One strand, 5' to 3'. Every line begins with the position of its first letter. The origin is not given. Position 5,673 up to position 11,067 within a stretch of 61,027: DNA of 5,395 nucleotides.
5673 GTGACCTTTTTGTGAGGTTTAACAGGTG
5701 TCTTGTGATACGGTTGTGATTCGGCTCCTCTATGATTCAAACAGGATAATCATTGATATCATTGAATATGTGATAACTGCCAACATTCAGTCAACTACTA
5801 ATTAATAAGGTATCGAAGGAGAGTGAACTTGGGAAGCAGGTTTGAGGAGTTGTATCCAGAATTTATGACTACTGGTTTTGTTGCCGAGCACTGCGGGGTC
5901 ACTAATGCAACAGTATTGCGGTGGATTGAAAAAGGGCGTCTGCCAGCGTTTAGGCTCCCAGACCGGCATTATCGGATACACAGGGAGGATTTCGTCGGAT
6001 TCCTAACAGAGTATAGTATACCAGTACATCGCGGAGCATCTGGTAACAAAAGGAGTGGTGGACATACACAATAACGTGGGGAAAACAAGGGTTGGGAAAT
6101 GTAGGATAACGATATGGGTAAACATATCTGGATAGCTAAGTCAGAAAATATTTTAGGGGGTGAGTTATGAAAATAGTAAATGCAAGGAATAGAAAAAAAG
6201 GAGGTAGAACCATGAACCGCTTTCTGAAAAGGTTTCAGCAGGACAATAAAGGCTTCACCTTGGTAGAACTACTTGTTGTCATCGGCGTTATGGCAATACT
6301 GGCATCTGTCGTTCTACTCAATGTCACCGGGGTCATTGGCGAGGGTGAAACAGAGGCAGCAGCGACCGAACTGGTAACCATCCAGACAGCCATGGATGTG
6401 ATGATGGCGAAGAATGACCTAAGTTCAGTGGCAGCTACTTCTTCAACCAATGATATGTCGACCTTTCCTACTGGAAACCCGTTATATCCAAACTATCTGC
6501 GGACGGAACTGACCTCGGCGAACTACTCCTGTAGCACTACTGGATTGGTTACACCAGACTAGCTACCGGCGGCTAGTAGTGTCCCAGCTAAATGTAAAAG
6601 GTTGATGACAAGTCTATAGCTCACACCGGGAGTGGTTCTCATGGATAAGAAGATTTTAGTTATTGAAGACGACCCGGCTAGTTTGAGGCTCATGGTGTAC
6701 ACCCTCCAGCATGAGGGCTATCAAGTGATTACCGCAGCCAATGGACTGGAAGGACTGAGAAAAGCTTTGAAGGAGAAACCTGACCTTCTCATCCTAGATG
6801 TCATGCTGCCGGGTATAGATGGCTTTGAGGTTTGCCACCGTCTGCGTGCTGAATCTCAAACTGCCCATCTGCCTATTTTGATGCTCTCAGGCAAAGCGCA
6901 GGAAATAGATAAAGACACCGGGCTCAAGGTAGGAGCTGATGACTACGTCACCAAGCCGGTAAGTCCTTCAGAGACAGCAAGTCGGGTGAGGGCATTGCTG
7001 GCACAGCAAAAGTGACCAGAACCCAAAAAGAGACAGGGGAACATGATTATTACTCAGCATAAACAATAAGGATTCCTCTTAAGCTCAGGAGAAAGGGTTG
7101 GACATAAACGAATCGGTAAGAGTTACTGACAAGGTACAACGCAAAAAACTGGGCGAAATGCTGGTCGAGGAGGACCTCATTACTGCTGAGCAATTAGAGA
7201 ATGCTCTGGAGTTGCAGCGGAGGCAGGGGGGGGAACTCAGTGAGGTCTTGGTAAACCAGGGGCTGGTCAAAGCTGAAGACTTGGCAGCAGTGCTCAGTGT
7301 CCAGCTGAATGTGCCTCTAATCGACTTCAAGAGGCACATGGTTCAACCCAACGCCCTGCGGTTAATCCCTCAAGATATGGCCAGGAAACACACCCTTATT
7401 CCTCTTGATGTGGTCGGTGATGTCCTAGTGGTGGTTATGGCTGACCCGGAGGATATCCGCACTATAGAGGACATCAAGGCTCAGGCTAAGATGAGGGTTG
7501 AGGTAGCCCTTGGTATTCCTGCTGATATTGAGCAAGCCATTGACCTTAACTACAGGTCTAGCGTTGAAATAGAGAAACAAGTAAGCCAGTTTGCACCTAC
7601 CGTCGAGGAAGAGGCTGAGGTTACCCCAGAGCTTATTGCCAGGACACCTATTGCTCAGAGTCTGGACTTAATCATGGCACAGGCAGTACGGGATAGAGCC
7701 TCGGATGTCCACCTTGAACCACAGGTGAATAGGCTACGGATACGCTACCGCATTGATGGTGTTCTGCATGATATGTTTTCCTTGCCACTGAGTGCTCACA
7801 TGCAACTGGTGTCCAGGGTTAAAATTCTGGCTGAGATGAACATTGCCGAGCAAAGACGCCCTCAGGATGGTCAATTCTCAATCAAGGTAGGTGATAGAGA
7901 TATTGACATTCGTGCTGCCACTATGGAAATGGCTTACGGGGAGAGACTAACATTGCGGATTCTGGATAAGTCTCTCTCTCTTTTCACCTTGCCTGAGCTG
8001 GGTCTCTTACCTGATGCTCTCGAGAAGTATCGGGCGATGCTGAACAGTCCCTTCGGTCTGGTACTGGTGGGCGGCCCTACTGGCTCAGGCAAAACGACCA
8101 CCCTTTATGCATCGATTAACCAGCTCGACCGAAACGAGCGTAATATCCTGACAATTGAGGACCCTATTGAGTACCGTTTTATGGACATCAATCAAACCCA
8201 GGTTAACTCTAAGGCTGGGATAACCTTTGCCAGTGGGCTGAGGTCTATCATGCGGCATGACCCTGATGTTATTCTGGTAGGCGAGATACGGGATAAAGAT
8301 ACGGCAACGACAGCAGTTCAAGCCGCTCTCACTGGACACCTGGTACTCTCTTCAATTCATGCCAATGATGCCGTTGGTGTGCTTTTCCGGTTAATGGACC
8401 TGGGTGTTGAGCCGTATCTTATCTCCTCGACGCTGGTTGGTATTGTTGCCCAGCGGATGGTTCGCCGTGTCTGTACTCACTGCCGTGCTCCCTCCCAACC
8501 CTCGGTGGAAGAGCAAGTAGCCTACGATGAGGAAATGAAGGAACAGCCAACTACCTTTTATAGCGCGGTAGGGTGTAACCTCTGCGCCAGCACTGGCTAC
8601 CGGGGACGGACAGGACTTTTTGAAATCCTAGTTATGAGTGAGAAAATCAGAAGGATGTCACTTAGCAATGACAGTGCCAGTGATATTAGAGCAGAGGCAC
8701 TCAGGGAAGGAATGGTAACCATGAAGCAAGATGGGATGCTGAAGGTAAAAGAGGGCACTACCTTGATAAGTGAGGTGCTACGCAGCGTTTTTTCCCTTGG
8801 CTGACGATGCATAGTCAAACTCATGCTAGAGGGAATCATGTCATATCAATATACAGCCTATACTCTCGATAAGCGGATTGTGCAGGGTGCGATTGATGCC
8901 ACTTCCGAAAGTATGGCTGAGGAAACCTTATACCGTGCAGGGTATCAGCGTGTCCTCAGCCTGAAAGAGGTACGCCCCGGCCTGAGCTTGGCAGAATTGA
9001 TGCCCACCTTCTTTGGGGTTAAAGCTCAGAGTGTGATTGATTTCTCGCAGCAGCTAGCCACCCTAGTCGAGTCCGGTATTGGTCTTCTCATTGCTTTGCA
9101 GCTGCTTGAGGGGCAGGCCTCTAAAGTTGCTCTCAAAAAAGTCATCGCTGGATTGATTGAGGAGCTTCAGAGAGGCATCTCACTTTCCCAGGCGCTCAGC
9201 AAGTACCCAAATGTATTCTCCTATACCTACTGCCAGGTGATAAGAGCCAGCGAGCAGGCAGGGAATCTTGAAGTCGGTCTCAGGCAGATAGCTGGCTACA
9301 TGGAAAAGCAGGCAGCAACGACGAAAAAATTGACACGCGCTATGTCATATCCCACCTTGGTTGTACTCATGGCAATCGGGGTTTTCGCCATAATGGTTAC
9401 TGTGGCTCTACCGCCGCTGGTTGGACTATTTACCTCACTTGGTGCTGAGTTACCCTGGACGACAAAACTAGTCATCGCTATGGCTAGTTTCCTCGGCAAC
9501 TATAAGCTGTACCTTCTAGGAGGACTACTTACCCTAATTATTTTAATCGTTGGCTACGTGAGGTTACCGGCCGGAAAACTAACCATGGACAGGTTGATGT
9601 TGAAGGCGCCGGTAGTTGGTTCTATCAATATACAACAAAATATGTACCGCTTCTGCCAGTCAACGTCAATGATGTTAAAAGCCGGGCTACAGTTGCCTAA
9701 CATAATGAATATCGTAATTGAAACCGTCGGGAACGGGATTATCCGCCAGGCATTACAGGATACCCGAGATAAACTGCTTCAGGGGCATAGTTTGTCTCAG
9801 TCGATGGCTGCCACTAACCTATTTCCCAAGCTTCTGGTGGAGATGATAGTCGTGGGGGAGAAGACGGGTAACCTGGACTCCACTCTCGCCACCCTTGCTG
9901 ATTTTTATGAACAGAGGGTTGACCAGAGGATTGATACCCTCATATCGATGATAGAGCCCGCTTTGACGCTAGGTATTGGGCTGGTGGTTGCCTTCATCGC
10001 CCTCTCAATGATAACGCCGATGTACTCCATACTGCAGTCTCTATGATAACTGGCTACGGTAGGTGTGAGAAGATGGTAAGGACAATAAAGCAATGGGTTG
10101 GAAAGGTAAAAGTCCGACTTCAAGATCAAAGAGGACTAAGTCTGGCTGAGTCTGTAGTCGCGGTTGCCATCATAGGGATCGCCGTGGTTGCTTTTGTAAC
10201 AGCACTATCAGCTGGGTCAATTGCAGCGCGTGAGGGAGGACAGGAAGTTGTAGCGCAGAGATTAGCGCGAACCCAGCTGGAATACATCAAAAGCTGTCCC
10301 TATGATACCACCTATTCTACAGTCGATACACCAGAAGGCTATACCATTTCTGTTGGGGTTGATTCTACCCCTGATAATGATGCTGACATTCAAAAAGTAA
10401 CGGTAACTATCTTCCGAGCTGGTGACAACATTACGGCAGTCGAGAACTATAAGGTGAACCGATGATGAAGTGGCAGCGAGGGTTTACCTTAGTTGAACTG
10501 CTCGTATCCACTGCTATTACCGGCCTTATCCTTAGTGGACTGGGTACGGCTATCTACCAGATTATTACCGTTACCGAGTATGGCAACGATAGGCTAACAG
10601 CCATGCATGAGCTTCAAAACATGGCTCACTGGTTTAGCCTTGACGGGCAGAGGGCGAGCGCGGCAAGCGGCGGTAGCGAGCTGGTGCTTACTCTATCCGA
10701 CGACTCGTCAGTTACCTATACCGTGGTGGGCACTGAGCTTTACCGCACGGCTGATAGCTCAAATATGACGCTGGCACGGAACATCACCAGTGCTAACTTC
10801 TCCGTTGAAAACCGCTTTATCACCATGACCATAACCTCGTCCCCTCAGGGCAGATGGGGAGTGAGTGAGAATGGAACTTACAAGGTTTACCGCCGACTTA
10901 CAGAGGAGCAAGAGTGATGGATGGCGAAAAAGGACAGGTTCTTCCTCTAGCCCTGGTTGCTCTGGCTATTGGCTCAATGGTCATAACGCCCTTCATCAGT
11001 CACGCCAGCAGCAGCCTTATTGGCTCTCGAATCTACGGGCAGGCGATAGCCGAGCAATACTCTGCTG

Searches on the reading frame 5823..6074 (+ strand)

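Call 6: search_protein_families(library=pfam, proteins=[window:5823-6074:+])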
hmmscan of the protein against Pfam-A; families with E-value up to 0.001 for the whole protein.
window:5823-6074:+ (83 aa): 2 families
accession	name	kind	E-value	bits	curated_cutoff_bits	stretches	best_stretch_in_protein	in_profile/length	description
PF12728.13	HTH_17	-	2.3e-11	44.2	27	1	15-63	2-49/51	Helix-turn-helix domain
PF00376.29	MerR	-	4.6e-05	23.6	28.2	1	16-51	1-36/38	MerR family regulatory protein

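Call 40: search_protein_families(library=ncbifam, proteins=[window:5823-6074:+], max_evalue=0.001)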
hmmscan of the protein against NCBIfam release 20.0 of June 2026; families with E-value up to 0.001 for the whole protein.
window:5823-6074:+ (83 aa): 5 families
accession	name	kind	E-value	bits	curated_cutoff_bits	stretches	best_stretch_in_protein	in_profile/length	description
TIGR01764.1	excise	domain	3.5e-11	43.3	28.8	1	14-62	1-48/49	excisionase family DNA-binding protein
NF033787.1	HTH_BldC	subfamily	4.4e-06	26.5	77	1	14-57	2-45/49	BldC family transcriptional regulator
NF047737.1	antiphage_MADS1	equivalog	2.6e-05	24.4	80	1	13-56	2-44/49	methylation-associated defense system helix-turn-helix domain-containing protein MAD1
NF009648.0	PRK13182.1-4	equivalog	0.00026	21.1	170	1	15-57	1-43/184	chromosome-anchoring protein RacA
NF033518.0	transpos_IS607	equivalog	0.00061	19.4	110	1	20-58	3-41/187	IS607 family transposase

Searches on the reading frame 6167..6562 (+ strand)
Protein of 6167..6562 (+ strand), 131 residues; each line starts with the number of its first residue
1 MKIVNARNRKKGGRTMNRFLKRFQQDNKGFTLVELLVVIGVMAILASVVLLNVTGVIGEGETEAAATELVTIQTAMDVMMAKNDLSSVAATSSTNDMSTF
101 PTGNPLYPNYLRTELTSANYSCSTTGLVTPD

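Call 6: search_protein_families(library=pfam, proteins=[window:6167-6562:+])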
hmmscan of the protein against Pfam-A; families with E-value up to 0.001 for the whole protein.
window:6167-6562:+ (131 aa): 1 family
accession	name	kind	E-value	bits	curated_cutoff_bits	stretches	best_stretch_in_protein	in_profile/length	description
PF07963.17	N_methyl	-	2.3e-08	33.7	21.2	1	27-50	4-27/27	Prokaryotic N-terminal methylation motif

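Call 40: search_protein_families(library=ncbifam, proteins=[window:6167-6562:+], max_evalue=0.001)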
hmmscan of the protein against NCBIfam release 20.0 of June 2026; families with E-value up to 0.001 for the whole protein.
window:6167-6562:+ (131 aa): 9 families
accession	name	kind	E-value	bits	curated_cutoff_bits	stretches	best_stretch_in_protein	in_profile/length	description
TIGR01710.1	typeII_sec_gspG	equivalog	2.5e-08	34.1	88.85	1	28-83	1-56/134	type II secretion system major pseudopilin GspG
TIGR02532.1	IV_pilin_GFxxxE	domain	2.2e-07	30.4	16.3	1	28-50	2-24/24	prepilin-type N-terminal cleavage/methylation domain-containing protein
NF041775.1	typeIV_PilA_Myxo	equivalog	2.6e-07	30.8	400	1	21-89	4-72/214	type IV pilin protein PilA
TIGR01708.2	typeII_sec_gspH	equivalog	1.1e-06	28.7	80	1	28-72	2-47/169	type II secretion system minor pseudopilin GspH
NF041013.1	T4P_ComGE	equivalog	5.5e-06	26.4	49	1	25-76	1-53/83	competence type IV pilus minor pilin ComGE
NF007862.0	PRK10574.1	equivalog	4.5e-05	23.6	138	1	26-77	3-54/145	prepilin peptidase-dependent pilin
TIGR02596.1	TIGR02596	subfamily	5.4e-05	23.4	70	1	30-83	1-53/196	Verru_Chthon cassette protein D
NF040999.1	pilin_ComGC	equivalog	0.00052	20.1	75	1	28-56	2-30/84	competence type IV pilus major pilin ComGC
NF038304.1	EPS_HpsC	equivalog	0.00088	18.9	200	0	21-79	14-73/318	hormogonium polysaccharide secretion pseudopilin HpsC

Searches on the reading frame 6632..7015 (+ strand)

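Call 6: search_protein_families(library=pfam, proteins=[window:6632-7015:+])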
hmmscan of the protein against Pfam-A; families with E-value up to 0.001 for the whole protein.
window:6632-7015:+ (127 aa): 1 family
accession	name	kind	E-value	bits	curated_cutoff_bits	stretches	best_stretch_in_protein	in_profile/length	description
PF00072.30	Response_reg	-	3.1e-29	101.8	30.2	1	8-119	1-110/111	Response regulator receiver domain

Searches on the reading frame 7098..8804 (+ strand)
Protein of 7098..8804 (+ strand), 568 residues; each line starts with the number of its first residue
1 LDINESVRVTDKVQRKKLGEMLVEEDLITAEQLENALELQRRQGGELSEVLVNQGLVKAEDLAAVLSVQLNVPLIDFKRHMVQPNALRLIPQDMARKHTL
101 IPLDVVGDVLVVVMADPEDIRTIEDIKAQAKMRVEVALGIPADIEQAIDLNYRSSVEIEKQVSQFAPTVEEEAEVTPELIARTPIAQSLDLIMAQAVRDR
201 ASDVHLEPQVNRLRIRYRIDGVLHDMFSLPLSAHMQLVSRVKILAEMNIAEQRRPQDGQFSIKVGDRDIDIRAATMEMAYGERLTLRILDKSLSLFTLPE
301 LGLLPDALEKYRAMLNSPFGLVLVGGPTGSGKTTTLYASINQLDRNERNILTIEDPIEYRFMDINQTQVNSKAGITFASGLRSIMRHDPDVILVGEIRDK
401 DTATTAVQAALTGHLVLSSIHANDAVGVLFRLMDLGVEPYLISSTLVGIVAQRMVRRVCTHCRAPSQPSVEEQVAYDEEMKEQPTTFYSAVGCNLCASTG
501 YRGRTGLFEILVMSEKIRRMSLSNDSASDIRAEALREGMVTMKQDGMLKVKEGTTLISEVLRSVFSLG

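Call 6: search_protein_families(library=pfam, proteins=[window:7098-8804:+])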
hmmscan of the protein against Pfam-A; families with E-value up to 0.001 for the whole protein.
window:7098-8804:+ (568 aa): 3 families
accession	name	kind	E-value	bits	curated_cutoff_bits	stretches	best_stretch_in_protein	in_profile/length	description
PF00437.27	T2SSE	-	2.3e-125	418.6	24.9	1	183-562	6-370/370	Type II/IV secretion system protein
PF05157.20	MshEN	-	2.8e-18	66.1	23.1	1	70-155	1-87/90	MshEN domain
PF25199.1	nSTAND_NTPase5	-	0.00015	22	34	1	320-368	42-91/145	Novel STAND NTPase 5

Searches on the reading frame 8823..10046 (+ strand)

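Call 6: search_protein_families(library=pfam, proteins=[window:8823-10046:+])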
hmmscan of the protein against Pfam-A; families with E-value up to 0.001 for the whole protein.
window:8823-10046:+ (407 aa): 1 family
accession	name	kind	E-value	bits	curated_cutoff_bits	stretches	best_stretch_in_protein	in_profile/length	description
PF00482.28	T2SSF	-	7.2e-59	197.7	25.2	2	277-399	1-125/125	Type II secretion system (T2SS), protein F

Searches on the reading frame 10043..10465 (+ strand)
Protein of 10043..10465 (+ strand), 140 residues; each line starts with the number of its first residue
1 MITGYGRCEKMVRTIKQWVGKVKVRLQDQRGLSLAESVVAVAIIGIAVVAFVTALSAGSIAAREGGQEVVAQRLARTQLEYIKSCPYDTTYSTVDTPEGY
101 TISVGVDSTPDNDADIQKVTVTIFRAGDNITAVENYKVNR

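Call 6: search_protein_families(library=pfam, proteins=[window:10043-10465:+])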
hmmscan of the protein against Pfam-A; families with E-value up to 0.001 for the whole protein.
window:10043-10465:+ (140 aa): 1 family
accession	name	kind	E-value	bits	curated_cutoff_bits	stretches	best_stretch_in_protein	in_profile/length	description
PF07963.17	N_methyl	-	0.00049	20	21.2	1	28-50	3-25/27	Prokaryotic N-terminal methylation motif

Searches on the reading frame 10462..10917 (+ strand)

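Call 6: search_protein_families(library=pfam, proteins=[window:10462-10917:+])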
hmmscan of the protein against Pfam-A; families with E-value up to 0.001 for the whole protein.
window:10462-10917:+ (151 aa): 2 families
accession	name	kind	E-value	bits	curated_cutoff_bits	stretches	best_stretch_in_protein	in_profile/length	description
PF07963.17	N_methyl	-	1.1e-07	31.5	21.2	1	5-27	4-26/27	Prokaryotic N-terminal methylation motif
PF15980.10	ComGF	-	0.00021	22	27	1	70-127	37-95/100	Putative Competence protein ComGF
